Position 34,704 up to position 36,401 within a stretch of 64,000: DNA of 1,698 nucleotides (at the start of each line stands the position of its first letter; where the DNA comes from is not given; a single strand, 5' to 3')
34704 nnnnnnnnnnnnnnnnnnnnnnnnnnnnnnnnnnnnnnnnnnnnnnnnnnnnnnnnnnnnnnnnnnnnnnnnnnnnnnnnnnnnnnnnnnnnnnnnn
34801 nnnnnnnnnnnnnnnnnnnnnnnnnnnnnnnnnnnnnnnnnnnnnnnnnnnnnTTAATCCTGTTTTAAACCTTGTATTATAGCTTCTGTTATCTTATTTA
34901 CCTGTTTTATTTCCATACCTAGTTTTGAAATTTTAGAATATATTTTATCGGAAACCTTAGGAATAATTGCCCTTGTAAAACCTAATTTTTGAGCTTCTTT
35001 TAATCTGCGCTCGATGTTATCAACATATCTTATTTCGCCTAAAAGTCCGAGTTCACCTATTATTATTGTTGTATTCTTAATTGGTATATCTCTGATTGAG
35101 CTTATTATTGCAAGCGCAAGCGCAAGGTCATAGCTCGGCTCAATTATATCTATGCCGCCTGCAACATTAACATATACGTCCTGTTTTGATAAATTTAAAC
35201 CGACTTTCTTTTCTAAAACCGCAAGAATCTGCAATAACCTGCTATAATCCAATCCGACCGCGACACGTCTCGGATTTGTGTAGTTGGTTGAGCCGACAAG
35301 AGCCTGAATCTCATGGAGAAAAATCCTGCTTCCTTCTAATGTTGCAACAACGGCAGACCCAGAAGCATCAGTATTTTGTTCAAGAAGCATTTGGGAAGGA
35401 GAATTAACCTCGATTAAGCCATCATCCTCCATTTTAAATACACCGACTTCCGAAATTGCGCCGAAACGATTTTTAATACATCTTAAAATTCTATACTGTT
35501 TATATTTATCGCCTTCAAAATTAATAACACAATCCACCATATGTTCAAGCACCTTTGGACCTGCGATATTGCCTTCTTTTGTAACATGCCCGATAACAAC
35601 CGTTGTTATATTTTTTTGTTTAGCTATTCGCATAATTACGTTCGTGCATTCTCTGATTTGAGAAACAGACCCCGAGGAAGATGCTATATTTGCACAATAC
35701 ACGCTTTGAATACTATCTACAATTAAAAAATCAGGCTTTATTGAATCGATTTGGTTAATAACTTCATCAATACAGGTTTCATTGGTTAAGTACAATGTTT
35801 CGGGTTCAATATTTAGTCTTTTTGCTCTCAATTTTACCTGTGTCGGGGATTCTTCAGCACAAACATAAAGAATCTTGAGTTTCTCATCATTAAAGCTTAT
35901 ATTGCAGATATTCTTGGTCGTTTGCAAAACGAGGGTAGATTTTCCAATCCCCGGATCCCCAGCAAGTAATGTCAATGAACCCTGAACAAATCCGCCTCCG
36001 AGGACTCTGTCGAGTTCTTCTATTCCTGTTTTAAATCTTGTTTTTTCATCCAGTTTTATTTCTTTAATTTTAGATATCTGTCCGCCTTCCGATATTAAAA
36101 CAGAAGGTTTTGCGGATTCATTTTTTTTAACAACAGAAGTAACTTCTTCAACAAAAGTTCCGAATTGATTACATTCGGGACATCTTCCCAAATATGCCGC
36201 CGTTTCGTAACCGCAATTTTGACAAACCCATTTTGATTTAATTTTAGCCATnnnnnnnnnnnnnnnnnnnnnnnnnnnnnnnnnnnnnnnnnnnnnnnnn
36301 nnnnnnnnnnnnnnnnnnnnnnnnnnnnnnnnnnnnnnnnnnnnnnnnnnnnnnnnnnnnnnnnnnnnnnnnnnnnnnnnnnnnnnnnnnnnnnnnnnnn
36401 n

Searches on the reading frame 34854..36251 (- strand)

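Call 15: search_protein_families(library=pfam, proteins=[window:34854-36251:-], max_evalue=0.001)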
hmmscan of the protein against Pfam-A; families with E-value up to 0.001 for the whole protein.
window:34854-36251:- (465 aa): 10 families
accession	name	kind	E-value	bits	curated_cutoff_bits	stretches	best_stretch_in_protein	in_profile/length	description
PF06745.19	ATPase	-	3.1e-21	76.3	26.6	2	74-161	2-85/231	KaiC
PF13481.12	AAA_25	-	1.6e-16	60.9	27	1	72-227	14-194/195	AAA domain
PF13541.12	ChlI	-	6.1e-14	52.4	27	1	348-432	34-119/121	Subunit ChlI of Mg-chelatase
PF18073.7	Zn_ribbon_LapB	-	6.3e-11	42.2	25.7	1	8-35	1-28/28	Rubredoxin metal binding domain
PF03796.21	DnaB_C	-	2.8e-08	33.9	27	1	74-222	3-137/255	DnaB-like helicase C terminal domain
PF13401.12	AAA_22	-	3.6e-07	31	27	1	92-222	6-123/130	AAA domain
PF05362.19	Lon_C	-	2.1e-06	27.9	21.1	1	354-458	91-199/205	Lon protease (S16) C-terminal proteolytic domain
PF08423.17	Rad51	-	9.8e-06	25.4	22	1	72-226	7-178/244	Rad51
PF05621.17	TniB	-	3.8e-05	23.7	22.4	1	94-222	38-162/189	Bacterial TniB protein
PF23442.1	DUF7125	-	0.00041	20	29.1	0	71-110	2-40/207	Family of unknown function (DUF7125)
